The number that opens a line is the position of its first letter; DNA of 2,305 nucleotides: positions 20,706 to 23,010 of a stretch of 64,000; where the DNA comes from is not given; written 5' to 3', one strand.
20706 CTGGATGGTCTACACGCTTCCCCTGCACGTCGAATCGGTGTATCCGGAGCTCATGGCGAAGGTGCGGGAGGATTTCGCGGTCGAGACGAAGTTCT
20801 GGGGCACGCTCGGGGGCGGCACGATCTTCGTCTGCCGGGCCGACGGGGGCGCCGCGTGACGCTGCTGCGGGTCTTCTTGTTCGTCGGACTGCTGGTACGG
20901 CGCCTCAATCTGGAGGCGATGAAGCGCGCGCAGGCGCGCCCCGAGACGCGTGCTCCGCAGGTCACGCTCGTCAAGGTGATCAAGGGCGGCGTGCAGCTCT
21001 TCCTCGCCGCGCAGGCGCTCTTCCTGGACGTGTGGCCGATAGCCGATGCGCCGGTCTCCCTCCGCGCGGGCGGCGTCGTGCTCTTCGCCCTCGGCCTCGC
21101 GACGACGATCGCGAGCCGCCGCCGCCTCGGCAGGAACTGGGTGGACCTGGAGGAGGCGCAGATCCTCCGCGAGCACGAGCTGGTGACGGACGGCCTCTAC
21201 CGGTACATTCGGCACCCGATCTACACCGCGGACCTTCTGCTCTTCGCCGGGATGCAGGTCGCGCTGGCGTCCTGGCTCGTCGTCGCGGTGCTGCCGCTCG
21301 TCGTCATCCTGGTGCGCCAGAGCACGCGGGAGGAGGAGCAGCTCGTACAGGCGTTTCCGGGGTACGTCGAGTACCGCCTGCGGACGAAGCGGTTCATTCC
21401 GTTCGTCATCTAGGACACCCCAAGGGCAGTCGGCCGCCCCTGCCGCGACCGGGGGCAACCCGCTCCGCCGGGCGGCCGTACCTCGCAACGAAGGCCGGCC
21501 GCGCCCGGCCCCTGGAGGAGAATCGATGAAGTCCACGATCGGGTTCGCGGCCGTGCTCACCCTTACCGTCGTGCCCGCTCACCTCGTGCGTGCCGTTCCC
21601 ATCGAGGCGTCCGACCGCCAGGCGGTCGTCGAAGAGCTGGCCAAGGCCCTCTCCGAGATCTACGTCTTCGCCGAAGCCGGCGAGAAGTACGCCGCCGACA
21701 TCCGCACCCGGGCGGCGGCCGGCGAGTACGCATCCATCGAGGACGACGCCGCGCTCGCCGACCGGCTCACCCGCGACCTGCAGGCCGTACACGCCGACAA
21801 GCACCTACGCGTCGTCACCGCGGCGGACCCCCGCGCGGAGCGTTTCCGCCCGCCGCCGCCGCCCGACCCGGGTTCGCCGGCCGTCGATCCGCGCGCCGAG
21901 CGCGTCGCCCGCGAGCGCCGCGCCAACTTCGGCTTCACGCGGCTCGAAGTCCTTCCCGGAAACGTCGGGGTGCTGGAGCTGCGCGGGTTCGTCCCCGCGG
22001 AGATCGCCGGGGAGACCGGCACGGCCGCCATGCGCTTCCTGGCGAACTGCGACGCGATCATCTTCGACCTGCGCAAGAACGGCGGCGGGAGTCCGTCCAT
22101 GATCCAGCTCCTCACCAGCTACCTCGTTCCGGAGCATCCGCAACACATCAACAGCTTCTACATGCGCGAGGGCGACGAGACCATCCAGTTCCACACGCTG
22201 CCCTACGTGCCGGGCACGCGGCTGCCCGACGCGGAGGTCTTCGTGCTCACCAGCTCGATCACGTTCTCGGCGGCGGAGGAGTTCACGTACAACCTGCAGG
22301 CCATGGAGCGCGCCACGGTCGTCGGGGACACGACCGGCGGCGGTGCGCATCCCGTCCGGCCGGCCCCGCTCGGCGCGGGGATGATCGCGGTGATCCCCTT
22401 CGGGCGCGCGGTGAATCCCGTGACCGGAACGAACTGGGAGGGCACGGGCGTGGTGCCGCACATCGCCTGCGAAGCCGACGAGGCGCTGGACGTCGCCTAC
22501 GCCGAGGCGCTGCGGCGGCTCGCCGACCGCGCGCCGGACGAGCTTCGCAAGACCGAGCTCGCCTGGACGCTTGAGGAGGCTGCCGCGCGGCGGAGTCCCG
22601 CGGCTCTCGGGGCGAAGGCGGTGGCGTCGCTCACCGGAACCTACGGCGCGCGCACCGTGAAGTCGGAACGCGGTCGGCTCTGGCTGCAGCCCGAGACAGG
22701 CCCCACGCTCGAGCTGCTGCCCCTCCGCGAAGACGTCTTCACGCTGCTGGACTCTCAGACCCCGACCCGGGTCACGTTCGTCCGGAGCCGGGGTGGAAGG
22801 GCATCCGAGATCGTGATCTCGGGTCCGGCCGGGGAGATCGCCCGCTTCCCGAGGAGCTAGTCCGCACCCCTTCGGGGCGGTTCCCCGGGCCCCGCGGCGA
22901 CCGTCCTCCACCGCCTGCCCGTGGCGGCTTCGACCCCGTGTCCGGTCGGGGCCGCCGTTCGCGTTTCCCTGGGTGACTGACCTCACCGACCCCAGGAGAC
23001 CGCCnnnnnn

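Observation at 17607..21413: Three-gene operon: class-B (cobalamin) radical SAM enzyme + GT-C (ArnT/PMT-like) glycosyltransferase + ICMT/PEMT-family membrane methyltransferase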

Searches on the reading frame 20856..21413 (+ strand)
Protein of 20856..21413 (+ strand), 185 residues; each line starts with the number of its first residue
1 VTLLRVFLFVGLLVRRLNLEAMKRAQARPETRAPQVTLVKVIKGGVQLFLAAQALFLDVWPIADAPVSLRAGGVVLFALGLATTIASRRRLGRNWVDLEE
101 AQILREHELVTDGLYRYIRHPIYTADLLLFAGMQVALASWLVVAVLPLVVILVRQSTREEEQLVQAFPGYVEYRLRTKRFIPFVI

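Call 3: search_protein_families(library=pfam, proteins=[window:20856-21413:+])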
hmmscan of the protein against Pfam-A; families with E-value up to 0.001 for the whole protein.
window:20856-21413:+ (185 aa): 3 families
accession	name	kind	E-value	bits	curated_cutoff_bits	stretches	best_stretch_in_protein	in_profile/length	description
PF04191.18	PEMT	-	7.8e-14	52.4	25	1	72-167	5-102/105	Phospholipid methyltransferase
PF04140.19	ICMT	-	1.6e-09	38.5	24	1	79-163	7-92/95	Isoprenylcysteine carboxyl methyltransferase (ICMT) family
PF06966.17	DUF1295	-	5.7e-05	23.2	20.4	1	108-175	154-233/235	Protein of unknown function (DUF1295)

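Call 5: search_protein_families(library=ncbifam, proteins=[window:20856-21413:+], max_evalue=0.01)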
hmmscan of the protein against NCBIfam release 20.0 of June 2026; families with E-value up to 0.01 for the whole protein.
window:20856-21413:+ (185 aa): 3 families
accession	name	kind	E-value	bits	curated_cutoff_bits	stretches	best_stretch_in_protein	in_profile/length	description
NF040696.1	isopcys_mtase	equivalog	1.8e-20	73.6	160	1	9-183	11-189/190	protein-S-isoprenylcysteine O-methyltransferase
NF045656.1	MeththiolMtaseMddA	equivalog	2.2e-06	27.2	270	1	100-182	156-238/238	methanethiol S-methyltransferase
TIGR04571.1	LmtA_Leptospira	exception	0.0011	18.8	325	1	110-182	89-164/252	lipid A Kdo2 1-phosphate O-methyltransferase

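Call 34: find_homologous_proteins(query=window:20856-21413:+, max_evalue=1e-10)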
Query window:20856-21413:+ (185 aa): 183 proteins with E <= 1e-10 among 1392 candidates; the best 120 are listed.
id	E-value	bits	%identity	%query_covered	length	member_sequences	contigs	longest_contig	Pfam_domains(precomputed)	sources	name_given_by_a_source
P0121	1.2e-110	385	100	100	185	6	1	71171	PF04140.20,PF04191.19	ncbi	ncbi:MAG: methyltransferase family protein [Candidatus Eiseniibacteriota bacterium]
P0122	6.9e-95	334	86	100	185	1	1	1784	PF04140.20,PF06966.18,PF04191.19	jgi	jgi:protein-S-isoprenylcysteine O-methyltransferase Ste14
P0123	4.0e-85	302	79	100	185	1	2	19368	PF04140.20,PF06966.18,PF04191.19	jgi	jgi:protein-S-isoprenylcysteine O-methyltransferase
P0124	1.5e-68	248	64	98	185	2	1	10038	PF04140.20,PF06966.18,PF04191.19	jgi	jgi:protein-S-isoprenylcysteine O-methyltransferase Ste14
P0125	6.3e-68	246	64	100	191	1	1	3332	PF04140.20,PF04191.19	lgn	-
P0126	2.5e-67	244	63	100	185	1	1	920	PF04140.20,PF06966.18,PF04191.19,PF02544.22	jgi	jgi:protein-S-isoprenylcysteine O-methyltransferase Ste14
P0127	2.1e-58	215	60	98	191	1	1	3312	PF04140.20,PF06966.18,PF04191.19,PF02544.22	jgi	jgi:protein-S-isoprenylcysteine O-methyltransferase Ste14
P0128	3.9e-54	201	54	100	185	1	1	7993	PF04140.20,PF04191.19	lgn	-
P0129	3.7e-52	195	54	100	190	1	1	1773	PF04140.20,PF06966.18,PF04191.19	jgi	jgi:protein-S-isoprenylcysteine O-methyltransferase Ste14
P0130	6.6e-51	190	51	100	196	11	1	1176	PF04140.20,PF06966.18,PF04191.19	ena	-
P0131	1.2e-50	190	48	100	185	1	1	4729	PF04140.20,PF06966.18,PF04191.19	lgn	-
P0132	2.2e-50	189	52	100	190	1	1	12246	PF04140.20,PF04191.19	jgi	jgi:protein-S-isoprenylcysteine O-methyltransferase Ste14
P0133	5.9e-50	187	51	100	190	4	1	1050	PF04140.20,PF06966.18,PF04191.19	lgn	-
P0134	7.9e-50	187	52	98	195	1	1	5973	PF04140.20,PF06966.18,PF04191.19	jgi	jgi:protein-S-isoprenylcysteine O-methyltransferase Ste14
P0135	1.7e-49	186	51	99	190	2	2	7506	PF04140.20,PF06966.18,PF04191.19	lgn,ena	-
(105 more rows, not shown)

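Call 35: find_encoding_contigs(protein=P0123, flank=8000, max_places=2)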
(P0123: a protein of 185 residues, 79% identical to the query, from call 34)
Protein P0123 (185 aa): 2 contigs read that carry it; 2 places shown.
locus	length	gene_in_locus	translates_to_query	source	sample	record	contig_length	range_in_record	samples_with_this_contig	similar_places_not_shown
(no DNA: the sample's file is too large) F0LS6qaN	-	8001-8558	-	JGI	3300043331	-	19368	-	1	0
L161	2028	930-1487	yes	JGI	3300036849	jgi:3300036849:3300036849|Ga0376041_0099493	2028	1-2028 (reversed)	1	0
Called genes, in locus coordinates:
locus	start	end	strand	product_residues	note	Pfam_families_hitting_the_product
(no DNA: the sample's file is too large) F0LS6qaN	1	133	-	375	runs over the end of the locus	PF04055:Radical_SAM, PF19288:CofH_C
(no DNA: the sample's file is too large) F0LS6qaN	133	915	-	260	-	PF02621:VitK2_biosynth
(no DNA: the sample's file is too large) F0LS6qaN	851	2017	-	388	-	PF04055:Radical_SAM, PF19288:CofH_C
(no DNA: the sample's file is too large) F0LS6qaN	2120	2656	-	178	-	PF00645:zf-PARP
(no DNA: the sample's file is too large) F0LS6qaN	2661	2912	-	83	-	-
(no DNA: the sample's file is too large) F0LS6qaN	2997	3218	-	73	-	PF04636:PA26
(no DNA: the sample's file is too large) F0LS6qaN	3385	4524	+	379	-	PF00072:Response_reg, PF13466:STAS_2 (faint)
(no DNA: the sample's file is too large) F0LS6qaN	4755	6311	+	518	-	PF02310:B12-binding, PF04055:Radical_SAM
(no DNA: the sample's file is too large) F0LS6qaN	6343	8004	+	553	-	PF13231:PMT_2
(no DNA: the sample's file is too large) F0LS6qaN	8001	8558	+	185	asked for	PF06966:DUF1295 (weak), PF04191:PEMT, PF04140:ICMT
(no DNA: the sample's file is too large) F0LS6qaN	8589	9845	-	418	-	PF13860:FlgD_ig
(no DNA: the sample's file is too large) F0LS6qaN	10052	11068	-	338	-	-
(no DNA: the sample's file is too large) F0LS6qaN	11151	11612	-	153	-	?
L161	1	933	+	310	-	?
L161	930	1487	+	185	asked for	PF06966:DUF1295 (weak), PF04191:PEMT, PF04140:ICMT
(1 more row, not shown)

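Call 36: find_encoding_contigs(protein=P0124, flank=8000, max_places=2)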
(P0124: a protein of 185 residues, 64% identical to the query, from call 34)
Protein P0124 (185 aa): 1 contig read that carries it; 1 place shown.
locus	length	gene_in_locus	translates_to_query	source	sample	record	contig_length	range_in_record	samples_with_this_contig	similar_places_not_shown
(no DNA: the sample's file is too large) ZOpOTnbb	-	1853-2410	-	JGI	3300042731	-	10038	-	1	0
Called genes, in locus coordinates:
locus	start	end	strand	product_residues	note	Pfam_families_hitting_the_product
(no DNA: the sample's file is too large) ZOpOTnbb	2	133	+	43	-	?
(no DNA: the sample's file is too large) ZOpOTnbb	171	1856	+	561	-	PF13231:PMT_2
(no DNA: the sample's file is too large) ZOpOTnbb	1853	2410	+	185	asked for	PF06966:DUF1295 (weak), PF04191:PEMT, PF04140:ICMT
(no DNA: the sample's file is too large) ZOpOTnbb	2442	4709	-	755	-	PF03572:Peptidase_S41 (weak)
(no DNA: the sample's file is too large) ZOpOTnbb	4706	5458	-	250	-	PF13085:Fer2_3, PF13187:Fer4_9 (faint), PF13183:Fer4_8, PF12838:Fer4_7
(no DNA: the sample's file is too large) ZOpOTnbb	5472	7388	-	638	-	PF00890:FAD_binding_2, PF01266:DAO (weak), PF07992:Pyr_redox_2 (weak), PF02910:Succ_DH_flav_C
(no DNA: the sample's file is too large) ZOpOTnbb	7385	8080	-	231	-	-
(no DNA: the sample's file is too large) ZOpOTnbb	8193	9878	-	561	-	PF12838:Fer4_7 (faint), PF13237:Fer4_10 (weak), PF13187:Fer4_9 (weak), PF07719:TPR_2 (faint), PF13432:TPR_16 (weak), PF14559:TPR_19 (weak), PF13428:TPR_14 (weak)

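Call 37: find_encoding_contigs(protein=P0128, flank=8000, max_places=2)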
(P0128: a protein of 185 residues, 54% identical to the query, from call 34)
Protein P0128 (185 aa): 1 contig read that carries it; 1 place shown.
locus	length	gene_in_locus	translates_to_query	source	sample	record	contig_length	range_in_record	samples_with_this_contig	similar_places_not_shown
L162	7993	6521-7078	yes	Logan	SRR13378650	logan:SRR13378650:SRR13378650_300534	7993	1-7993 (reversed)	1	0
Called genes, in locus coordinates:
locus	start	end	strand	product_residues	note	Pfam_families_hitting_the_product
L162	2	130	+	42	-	?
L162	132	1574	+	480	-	PF01943:Polysacc_synt, PF13440:Polysacc_synt_3 (weak)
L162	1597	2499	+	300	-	PF00535:Glycos_transf_2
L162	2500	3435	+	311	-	-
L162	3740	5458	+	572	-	PF13231:PMT_2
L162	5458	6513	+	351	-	PF00535:Glycos_transf_2, PF13641:Glyco_tranf_2_3 (weak)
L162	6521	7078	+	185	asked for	PF04191:PEMT, PF04140:ICMT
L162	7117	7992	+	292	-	?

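Call 38: find_encoding_contigs(protein=P0132, flank=8000, max_places=2)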
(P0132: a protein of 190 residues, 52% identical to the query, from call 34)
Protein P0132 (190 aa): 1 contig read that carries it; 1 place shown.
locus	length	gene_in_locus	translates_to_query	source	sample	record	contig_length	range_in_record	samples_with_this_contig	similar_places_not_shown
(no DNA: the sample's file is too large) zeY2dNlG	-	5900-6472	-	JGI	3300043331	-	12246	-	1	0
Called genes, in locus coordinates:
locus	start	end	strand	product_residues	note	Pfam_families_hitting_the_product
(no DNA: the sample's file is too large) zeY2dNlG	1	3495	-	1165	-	?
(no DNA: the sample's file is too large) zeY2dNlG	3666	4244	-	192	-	-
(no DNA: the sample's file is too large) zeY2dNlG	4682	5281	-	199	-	-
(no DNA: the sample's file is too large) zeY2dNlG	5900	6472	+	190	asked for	PF04140:ICMT, PF04191:PEMT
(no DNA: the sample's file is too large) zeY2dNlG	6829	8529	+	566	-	PF01839:FG-GAP (faint), PF13517:FG-GAP_3, PF07593:UnbV_ASPIC, PF13860:FlgD_ig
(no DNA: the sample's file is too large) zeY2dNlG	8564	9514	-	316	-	-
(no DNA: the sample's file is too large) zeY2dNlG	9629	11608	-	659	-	PF00884:Sulfatase, PF01663:Phosphodiest (faint)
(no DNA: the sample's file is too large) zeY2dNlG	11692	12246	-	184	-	?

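Call 71: search_solved_structures(query=window:20856-21413:+, max_evalue=0.01)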
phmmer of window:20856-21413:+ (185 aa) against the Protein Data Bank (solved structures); distinct sequences matched with E-value up to 0.01: 4.
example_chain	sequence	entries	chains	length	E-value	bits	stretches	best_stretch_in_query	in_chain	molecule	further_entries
4a2n_B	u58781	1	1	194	6.6e-13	52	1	11-185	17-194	ISOPRENYLCYSTEINE CARBOXYL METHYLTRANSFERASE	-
8xku_G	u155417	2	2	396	2.2e-07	34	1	109-184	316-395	AtTam46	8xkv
5vg9_A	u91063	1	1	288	0.00011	25.3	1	73-184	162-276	Protein-S-isoprenylcysteine O-methyltransferase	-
5v7p_A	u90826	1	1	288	0.00019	24.5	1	88-184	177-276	Protein-S-isoprenylcysteine O-methyltransferase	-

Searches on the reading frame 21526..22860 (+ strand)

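Call 3: search_protein_families(library=pfam, proteins=[window:21526-22860:+])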
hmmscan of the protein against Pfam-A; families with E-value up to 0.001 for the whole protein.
window:21526-22860:+ (444 aa): 2 families
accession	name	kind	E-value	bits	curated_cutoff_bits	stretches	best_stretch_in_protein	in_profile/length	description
PF03572.23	Peptidase_S41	-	3.7e-20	72.6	24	1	146-314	1-164/165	Peptidase family S41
PF11918.13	Peptidase_S41_N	-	6.5e-13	49.4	26.6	1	32-105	19-92/129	N-terminal domain of Peptidase_S41 in eukaryotic IRBP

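Call 5: search_protein_families(library=ncbifam, proteins=[window:21526-22860:+], max_evalue=0.01)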
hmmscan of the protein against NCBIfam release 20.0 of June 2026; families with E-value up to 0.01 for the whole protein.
window:21526-22860:+ (444 aa): 6 families
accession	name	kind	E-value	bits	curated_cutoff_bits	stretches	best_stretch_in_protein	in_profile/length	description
TIGR00225.1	prc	subfamily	3.3e-08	33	218.6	1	147-272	153-272/335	C-terminal processing peptidase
NF008388.1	PRK11186.1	exception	1.7e-05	23.5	825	1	173-272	383-476/663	carboxy terminal-processing peptidase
NF033424.1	chlamy_CPAF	equivalog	5.5e-05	22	250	0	237-314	458-537/564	protease-like activity factor CPAF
NF045590.1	Cterm_S41_CtpC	exception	0.0012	17.7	665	1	145-320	216-383/418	carboxyl-terminal processing protease CtpC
NF045589.1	Cterm_S41_CtpB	exception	0.0031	16.2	633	1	161-320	232-385/416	carboxyl-terminal processing protease CtpB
NF058627.1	S41_Gfo1087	equivalog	0.0067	15.4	455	0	173-272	250-365/489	GFO_1087 family putative carboxy terminal peptidase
